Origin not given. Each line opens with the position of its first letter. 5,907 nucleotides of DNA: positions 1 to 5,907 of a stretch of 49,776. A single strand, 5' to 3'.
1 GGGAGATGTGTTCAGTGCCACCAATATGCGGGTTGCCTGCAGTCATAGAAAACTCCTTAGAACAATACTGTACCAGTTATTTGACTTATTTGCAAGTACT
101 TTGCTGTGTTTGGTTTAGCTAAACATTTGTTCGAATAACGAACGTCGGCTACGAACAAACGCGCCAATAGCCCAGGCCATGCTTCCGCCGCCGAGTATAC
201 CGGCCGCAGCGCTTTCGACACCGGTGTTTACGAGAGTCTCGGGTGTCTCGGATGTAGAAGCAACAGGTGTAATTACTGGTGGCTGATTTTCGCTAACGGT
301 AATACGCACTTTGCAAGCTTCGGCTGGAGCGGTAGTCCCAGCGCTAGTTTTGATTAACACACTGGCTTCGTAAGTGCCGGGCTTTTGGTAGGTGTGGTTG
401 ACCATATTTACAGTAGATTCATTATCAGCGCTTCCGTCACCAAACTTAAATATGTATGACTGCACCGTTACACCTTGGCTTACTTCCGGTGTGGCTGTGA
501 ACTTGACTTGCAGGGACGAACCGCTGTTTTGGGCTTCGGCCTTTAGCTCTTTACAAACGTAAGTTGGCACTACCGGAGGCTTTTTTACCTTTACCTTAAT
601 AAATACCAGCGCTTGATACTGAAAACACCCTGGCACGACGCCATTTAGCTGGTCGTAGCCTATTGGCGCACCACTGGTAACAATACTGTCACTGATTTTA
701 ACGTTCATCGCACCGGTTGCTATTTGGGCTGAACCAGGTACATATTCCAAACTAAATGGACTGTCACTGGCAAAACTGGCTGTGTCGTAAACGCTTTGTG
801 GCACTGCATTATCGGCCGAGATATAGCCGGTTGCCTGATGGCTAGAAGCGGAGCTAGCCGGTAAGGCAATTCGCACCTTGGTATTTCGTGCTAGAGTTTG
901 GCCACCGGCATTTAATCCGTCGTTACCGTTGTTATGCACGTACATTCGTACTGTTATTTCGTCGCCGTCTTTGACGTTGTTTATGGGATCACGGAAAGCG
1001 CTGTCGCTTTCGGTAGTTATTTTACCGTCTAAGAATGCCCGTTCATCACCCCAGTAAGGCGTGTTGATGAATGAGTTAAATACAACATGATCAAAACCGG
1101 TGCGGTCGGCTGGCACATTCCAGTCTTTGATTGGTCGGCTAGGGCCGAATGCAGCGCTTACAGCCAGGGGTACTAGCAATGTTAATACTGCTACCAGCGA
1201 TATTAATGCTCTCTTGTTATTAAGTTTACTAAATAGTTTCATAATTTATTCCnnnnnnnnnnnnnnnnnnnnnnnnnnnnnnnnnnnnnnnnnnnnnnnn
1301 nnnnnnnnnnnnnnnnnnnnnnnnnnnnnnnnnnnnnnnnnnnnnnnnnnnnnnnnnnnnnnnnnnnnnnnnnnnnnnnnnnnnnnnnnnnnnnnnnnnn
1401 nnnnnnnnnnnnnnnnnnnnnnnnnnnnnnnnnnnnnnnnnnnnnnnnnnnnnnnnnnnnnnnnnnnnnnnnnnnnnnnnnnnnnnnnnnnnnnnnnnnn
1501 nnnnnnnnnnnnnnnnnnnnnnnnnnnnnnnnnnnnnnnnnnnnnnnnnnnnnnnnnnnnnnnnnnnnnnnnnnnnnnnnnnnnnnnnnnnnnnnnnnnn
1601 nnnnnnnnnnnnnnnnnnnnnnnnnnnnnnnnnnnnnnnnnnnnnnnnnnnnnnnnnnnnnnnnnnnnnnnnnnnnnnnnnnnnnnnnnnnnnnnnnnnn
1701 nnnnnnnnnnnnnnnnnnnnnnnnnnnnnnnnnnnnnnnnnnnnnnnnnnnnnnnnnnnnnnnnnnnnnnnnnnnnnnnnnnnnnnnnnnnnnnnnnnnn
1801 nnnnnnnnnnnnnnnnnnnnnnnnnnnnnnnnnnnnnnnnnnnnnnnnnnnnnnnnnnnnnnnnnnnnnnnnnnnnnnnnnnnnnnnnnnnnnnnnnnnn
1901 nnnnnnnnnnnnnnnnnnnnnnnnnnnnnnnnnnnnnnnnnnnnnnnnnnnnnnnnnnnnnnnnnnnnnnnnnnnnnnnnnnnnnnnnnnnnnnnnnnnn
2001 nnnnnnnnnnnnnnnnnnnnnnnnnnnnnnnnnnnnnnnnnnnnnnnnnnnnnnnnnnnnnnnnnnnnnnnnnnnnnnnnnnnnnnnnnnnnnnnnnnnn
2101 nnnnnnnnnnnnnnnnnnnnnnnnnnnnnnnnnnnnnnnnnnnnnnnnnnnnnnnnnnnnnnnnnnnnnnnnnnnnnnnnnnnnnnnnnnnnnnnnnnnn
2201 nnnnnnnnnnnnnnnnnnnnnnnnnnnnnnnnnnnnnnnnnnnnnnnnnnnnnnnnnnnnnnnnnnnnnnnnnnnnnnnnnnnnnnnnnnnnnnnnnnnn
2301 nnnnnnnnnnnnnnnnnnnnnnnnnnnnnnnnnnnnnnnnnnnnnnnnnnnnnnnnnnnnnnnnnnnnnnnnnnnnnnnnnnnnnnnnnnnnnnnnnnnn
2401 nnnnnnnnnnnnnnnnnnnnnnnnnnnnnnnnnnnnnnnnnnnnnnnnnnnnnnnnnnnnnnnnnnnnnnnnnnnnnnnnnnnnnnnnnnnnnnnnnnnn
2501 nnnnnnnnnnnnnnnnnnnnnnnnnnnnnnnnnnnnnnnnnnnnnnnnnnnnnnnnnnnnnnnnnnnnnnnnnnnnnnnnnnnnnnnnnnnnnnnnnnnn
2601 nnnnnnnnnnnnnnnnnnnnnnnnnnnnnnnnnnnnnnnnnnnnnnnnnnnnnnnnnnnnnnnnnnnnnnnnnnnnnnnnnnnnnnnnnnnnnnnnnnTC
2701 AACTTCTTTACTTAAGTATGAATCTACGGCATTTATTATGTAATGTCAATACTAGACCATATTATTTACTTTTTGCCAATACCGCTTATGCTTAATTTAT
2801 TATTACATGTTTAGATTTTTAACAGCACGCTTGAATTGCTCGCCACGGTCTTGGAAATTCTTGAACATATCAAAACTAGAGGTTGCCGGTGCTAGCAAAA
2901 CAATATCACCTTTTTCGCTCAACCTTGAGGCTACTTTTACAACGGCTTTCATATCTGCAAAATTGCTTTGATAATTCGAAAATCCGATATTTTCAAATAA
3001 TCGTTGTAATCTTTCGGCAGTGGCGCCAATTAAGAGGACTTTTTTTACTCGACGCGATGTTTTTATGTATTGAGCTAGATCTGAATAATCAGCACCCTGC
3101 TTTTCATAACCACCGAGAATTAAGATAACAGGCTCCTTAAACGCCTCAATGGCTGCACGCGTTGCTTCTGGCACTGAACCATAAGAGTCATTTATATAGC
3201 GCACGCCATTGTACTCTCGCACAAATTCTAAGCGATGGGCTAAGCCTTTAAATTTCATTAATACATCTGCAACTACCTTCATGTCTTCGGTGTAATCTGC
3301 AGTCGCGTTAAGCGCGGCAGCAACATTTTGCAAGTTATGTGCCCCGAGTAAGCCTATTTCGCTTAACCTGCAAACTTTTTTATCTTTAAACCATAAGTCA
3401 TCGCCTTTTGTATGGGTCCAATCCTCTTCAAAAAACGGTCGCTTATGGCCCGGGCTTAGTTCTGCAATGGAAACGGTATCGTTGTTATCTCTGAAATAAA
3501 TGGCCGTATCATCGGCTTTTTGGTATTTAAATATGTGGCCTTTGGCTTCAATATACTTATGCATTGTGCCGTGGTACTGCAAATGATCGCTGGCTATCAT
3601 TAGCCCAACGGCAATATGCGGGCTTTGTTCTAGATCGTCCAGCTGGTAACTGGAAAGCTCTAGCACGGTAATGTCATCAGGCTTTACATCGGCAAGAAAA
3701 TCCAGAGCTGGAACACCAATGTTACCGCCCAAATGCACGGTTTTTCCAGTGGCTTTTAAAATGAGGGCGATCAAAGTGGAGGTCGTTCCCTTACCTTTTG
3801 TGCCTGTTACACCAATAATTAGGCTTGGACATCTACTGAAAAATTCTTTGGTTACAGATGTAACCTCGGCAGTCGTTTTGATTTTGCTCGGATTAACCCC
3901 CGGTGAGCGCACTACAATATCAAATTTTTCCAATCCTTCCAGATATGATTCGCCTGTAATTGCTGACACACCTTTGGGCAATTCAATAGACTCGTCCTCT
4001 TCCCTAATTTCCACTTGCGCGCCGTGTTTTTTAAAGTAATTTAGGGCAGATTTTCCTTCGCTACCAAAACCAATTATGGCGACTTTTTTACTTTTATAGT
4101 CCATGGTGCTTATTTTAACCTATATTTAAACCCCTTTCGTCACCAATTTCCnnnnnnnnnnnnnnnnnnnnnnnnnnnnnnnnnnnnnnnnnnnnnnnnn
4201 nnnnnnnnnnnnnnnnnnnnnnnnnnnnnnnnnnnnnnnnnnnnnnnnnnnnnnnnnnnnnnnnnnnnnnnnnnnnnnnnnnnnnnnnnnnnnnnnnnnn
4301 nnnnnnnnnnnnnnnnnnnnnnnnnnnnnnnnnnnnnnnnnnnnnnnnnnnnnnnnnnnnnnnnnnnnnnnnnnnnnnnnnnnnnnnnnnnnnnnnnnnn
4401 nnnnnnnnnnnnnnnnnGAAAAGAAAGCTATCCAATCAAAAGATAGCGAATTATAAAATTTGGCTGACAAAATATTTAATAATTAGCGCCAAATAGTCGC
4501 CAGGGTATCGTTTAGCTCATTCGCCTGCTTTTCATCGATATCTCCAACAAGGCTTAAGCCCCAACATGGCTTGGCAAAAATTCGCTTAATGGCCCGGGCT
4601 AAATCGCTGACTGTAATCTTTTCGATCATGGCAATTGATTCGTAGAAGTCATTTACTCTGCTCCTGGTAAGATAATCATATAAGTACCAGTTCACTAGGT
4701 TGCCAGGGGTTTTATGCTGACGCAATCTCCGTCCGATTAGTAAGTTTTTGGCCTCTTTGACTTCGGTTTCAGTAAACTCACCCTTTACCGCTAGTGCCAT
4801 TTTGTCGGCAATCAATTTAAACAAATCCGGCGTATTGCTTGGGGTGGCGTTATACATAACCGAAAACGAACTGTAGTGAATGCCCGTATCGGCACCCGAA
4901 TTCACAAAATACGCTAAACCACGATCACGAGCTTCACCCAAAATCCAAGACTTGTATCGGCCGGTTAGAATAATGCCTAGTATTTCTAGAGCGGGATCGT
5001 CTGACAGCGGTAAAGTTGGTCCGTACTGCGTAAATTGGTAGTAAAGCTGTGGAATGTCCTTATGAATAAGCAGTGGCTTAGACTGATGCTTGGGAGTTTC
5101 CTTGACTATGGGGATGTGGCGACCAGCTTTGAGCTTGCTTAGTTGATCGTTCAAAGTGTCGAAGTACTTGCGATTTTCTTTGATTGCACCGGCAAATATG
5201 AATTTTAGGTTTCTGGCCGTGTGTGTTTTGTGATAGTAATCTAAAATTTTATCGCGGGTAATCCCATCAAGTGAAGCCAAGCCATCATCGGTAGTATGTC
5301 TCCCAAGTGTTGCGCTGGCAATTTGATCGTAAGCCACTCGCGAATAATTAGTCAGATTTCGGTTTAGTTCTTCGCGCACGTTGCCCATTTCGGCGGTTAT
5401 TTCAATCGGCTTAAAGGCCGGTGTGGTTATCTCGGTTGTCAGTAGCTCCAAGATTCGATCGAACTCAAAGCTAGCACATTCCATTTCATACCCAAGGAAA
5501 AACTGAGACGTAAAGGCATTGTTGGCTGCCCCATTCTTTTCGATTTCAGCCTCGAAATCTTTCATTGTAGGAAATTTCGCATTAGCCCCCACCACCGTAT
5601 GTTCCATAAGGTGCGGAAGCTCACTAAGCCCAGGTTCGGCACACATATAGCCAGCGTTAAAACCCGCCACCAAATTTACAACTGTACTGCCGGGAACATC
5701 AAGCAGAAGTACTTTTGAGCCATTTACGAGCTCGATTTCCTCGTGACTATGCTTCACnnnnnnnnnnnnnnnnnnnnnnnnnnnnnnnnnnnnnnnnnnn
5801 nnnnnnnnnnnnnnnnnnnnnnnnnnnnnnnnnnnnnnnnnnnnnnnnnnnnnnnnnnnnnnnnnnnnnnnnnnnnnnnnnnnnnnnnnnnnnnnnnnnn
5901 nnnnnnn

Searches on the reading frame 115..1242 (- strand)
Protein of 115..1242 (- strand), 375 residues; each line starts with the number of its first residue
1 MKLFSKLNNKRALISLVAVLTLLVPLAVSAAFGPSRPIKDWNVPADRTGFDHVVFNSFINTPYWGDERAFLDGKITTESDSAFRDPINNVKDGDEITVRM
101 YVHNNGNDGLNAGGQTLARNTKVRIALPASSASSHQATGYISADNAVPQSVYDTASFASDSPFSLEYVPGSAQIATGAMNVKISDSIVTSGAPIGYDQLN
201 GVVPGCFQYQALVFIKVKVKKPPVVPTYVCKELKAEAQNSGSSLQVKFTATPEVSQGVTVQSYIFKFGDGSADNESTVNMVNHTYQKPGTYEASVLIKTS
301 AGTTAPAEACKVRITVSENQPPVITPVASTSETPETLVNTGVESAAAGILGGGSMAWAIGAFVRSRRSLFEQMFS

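Call 59: search_protein_families(library=pfam, proteins=[window:115-1242:-], max_evalue=0.00001)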
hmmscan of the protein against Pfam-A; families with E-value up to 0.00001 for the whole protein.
window:115-1242:- (375 aa): 2 families
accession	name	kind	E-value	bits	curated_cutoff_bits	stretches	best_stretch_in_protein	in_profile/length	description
PF18911.6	PKD_4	-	1.4e-11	44.8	27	1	239-305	13-76/85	PKD domain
PF00801.26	PKD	-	8.4e-08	32.6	23.5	1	245-303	16-71/80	PKD domain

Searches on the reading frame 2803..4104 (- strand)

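Call 59: search_protein_families(library=pfam, proteins=[window:2803-4104:-], max_evalue=0.00001)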
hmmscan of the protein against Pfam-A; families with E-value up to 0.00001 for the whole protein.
window:2803-4104:- (433 aa): 3 families
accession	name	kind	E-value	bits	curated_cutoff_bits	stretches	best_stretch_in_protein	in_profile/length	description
PF08245.18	Mur_ligase_M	-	2.4e-26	93.4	24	1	99-267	1-199/200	Mur ligase middle domain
PF02875.26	Mur_ligase_C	-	2e-17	64.6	28.4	1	290-407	1-126/127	Mur ligase, glutamate ligase domain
PF21799.2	MurD-like_N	-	4.1e-08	33.8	27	1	6-76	1-75/88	Mur ligase MurD-like, N-terminal domain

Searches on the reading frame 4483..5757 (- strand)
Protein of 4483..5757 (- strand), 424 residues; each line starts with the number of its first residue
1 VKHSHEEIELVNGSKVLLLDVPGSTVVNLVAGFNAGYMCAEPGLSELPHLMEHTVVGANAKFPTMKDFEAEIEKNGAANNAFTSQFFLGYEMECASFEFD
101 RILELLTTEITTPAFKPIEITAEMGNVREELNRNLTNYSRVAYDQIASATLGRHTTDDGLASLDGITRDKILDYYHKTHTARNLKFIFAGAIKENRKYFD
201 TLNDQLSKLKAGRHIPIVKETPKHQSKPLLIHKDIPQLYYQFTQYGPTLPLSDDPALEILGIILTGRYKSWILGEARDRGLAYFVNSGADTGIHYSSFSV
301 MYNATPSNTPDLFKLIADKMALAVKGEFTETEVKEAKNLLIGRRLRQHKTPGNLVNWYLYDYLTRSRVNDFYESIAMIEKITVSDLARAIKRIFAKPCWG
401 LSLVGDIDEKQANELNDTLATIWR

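Call 59: search_protein_families(library=pfam, proteins=[window:4483-5757:-], max_evalue=0.00001)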
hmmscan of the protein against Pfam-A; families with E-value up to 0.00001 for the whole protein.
window:4483-5757:- (424 aa): 2 families
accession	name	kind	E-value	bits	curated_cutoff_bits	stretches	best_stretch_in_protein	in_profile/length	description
PF05193.26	Peptidase_M16_C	-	1.3e-21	77.8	23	1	166-340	2-181/181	Peptidase M16 inactive domain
PF00675.25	Peptidase_M16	-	3.4e-13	50.2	22.3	1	24-155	10-140/149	Insulinase (Peptidase family M16)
